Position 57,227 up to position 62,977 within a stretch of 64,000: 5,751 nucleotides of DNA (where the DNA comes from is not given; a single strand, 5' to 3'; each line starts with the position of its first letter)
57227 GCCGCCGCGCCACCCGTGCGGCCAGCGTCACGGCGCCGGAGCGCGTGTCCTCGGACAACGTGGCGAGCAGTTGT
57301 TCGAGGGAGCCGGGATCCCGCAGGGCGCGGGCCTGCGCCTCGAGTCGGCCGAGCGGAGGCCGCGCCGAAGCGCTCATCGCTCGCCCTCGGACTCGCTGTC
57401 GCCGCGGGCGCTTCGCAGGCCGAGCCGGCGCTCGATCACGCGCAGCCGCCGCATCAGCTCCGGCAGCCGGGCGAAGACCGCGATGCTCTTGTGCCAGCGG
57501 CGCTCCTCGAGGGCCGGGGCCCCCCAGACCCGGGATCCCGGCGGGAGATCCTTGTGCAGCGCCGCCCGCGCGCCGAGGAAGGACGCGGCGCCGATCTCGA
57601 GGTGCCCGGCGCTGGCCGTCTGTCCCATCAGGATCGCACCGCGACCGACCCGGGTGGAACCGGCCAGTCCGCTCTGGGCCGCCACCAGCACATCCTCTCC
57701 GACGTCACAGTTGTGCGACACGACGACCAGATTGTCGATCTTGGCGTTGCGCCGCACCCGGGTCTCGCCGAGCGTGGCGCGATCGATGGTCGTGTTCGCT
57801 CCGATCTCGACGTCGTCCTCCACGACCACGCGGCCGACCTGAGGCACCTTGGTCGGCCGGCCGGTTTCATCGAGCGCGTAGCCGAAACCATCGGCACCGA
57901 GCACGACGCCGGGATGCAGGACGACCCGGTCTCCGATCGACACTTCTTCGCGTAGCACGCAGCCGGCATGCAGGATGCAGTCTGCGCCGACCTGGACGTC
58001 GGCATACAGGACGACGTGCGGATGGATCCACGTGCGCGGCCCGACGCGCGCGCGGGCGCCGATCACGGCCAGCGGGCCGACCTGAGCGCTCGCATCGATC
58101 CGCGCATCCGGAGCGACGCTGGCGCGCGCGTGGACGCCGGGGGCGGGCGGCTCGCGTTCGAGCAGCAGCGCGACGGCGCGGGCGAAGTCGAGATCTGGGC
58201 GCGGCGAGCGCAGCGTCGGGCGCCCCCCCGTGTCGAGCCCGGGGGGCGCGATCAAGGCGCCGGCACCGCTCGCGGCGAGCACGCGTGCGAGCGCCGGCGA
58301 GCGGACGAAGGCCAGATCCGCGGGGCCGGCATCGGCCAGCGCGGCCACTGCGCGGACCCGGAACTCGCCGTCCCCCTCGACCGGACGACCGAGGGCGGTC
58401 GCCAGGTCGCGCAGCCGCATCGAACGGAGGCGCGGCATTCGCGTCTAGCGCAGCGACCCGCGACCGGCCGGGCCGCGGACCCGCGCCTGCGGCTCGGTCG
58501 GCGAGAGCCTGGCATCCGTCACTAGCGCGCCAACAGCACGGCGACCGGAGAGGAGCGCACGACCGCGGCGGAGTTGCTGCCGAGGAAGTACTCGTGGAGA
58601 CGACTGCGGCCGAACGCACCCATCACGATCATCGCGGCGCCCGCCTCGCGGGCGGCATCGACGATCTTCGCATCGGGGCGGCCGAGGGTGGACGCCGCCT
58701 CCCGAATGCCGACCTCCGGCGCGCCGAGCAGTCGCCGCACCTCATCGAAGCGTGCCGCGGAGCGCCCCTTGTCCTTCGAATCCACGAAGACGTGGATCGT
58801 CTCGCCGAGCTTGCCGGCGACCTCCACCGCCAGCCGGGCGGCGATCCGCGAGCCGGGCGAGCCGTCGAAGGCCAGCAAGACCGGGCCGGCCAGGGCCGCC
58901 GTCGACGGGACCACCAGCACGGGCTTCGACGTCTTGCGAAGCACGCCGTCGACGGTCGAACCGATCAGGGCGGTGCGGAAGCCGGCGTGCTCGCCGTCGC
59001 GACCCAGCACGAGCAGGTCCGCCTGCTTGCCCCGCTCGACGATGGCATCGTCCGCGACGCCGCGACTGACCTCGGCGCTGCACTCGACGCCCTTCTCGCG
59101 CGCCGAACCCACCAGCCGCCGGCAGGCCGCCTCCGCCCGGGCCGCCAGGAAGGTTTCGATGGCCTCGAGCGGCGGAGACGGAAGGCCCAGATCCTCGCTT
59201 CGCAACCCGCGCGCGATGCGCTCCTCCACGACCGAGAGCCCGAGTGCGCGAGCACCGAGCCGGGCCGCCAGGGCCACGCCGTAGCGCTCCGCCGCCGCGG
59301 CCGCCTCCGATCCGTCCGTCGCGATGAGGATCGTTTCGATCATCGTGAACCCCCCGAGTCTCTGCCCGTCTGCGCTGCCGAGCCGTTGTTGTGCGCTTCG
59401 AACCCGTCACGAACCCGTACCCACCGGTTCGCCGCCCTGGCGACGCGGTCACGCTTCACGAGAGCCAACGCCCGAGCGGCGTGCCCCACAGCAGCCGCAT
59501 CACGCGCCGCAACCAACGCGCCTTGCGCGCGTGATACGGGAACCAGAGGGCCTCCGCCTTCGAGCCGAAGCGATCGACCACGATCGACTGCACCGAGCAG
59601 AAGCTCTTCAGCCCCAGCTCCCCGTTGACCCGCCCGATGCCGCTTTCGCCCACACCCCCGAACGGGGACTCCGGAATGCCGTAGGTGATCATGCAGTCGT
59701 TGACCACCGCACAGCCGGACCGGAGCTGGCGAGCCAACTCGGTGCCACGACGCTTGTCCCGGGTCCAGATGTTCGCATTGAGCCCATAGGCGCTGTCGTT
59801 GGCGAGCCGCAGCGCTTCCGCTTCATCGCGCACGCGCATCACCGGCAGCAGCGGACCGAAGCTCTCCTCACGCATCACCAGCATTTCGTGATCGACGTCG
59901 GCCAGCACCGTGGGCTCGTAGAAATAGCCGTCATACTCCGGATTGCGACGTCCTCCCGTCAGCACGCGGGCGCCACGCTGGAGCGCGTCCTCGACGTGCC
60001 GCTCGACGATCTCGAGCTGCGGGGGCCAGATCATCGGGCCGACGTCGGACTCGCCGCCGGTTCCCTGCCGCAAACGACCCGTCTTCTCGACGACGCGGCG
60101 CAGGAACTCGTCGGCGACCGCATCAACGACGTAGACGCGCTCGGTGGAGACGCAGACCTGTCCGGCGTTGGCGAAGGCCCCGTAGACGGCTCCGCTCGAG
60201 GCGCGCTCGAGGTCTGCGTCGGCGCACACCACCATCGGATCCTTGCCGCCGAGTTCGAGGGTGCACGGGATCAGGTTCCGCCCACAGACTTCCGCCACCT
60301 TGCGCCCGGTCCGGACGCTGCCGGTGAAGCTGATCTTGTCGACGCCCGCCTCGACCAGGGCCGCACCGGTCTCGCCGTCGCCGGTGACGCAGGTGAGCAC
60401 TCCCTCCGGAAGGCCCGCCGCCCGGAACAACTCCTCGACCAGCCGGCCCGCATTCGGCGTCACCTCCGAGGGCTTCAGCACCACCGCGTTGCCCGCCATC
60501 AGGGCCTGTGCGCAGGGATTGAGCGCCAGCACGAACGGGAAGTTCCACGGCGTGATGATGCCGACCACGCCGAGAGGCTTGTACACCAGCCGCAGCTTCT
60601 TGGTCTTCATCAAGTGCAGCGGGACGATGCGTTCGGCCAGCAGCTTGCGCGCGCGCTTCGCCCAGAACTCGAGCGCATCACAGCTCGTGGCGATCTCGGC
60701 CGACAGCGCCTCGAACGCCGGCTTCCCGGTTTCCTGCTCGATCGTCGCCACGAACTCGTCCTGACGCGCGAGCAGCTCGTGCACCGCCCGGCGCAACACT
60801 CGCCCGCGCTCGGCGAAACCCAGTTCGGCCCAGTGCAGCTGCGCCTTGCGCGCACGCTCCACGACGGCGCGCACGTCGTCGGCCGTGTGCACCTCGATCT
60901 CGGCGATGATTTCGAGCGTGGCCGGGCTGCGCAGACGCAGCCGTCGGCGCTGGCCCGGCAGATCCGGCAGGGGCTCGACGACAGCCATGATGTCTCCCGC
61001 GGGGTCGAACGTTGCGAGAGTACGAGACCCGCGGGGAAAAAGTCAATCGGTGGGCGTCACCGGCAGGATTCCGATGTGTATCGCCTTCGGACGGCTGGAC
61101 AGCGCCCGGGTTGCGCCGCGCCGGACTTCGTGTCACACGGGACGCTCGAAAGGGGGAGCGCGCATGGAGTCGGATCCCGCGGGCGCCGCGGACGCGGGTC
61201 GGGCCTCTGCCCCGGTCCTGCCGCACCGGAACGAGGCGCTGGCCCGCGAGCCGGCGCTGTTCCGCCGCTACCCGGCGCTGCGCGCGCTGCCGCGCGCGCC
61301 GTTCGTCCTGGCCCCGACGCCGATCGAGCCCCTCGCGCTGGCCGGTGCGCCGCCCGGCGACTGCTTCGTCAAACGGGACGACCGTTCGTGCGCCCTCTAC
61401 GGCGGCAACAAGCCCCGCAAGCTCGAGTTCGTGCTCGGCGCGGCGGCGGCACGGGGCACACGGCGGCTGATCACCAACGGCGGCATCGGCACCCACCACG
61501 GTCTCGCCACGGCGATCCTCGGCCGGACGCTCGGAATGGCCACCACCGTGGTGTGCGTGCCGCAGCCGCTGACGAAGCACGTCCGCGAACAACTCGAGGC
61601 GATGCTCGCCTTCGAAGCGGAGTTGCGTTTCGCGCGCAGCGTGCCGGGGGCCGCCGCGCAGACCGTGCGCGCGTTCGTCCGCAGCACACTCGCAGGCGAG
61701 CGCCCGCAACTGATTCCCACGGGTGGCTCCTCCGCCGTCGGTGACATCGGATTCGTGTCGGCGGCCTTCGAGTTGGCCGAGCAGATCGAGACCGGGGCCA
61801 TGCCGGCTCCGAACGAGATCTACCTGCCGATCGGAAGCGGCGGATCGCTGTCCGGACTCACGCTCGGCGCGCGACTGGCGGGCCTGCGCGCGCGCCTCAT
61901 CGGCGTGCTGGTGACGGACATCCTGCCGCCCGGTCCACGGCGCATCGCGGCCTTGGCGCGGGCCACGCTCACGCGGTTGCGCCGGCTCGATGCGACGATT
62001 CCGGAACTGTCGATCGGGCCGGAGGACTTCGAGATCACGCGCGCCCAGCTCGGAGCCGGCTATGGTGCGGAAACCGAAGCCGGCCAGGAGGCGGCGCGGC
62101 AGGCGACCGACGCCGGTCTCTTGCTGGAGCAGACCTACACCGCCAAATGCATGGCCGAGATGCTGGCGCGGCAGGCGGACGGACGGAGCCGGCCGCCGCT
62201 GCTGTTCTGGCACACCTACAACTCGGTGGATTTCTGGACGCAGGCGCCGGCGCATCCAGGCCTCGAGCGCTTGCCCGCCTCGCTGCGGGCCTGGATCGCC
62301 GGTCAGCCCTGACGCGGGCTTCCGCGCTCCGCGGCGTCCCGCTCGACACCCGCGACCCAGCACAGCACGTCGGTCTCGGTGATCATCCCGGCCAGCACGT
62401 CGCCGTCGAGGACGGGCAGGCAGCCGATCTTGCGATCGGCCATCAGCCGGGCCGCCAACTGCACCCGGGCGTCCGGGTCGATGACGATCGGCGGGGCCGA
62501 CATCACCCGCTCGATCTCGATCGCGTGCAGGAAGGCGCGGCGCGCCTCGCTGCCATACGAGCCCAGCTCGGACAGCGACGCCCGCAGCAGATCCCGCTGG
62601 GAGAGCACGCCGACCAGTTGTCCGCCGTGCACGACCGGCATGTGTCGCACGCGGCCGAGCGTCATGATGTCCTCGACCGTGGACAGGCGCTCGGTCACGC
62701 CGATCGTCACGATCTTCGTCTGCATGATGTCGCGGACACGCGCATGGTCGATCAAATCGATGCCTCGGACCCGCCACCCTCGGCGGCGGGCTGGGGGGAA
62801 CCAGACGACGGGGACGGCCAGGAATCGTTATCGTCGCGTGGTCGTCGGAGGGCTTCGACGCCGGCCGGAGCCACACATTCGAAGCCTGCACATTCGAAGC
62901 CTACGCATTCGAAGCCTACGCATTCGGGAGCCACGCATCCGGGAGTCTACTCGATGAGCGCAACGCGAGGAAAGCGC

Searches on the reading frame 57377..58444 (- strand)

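Call 60: search_protein_families(library=pfam, proteins=[window:57377-58444:-], max_evalue=0.00001)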
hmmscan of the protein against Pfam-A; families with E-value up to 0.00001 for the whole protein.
window:57377-58444:- (356 aa): 4 families
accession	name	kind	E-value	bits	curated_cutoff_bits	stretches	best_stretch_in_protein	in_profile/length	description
PF00132.30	Hexapep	-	1.9e-25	87.9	27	1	132-165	2-35/36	Bacterial transferase hexapeptide (six repeats)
PF25084.1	LbH_EIF2B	-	3.5e-12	46.7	54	0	108-184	22-95/105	EIF2B subunit epsilon LbH domain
PF04613.19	LpxD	-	2.5e-11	43.7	30.8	1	28-93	2-70/70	UDP-3-O-[3-hydroxymyristoyl] glucosamine N-acyltransferase, LpxD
PF14602.12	Hexapep_2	-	6.5e-06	26.2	27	0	150-184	2-34/34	Hexapeptide repeat of succinyl-transferase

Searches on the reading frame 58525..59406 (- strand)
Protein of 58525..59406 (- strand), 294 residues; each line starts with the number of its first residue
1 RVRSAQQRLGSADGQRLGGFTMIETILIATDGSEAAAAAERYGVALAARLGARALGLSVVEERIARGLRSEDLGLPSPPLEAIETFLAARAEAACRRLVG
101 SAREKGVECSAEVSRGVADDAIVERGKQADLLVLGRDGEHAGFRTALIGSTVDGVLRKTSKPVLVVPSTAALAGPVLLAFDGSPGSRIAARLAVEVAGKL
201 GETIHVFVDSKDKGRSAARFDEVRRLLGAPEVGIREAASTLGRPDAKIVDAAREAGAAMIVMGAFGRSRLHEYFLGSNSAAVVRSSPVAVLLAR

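Call 60: search_protein_families(library=pfam, proteins=[window:58525-59406:-], max_evalue=0.00001)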
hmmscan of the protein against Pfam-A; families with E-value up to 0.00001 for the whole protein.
window:58525-59406:- (294 aa): 1 family
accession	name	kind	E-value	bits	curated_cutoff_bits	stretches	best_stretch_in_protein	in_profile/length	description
PF00582.32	Usp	-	6.6e-39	134.1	24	2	22-167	1-141/141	Universal stress protein family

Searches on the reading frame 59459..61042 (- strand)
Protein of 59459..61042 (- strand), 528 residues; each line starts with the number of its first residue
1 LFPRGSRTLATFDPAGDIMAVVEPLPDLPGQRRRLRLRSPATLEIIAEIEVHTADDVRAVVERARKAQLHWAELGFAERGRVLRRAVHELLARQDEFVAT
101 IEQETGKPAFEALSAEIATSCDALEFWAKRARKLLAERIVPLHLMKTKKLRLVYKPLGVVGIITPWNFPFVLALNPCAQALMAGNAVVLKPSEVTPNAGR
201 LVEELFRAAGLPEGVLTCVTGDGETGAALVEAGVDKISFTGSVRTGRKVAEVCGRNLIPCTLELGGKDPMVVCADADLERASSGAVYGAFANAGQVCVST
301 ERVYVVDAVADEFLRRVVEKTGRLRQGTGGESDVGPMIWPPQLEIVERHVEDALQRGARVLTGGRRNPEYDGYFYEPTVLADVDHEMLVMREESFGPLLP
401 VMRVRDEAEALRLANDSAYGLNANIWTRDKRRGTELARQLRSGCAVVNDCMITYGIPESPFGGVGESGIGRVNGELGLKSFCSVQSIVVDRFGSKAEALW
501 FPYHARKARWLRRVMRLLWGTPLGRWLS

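Call 60: search_protein_families(library=pfam, proteins=[window:59459-61042:-], max_evalue=0.00001)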
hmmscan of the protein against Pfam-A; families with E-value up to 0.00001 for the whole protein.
window:59459-61042:- (528 aa): 1 family
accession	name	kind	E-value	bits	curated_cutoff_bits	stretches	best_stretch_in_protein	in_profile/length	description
PF00171.27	Aldedh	-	2e-145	485.3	23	1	32-487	6-461/461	Aldehyde dehydrogenase family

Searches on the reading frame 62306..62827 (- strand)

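Call 60: search_protein_families(library=pfam, proteins=[window:62306-62827:-], max_evalue=0.00001)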
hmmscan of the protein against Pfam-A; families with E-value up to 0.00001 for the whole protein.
window:62306-62827:- (174 aa): 1 family
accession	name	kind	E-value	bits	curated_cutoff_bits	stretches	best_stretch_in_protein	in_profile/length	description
PF00571.33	CBS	-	1e-25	90.2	24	2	106-158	2-55/57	CBS domain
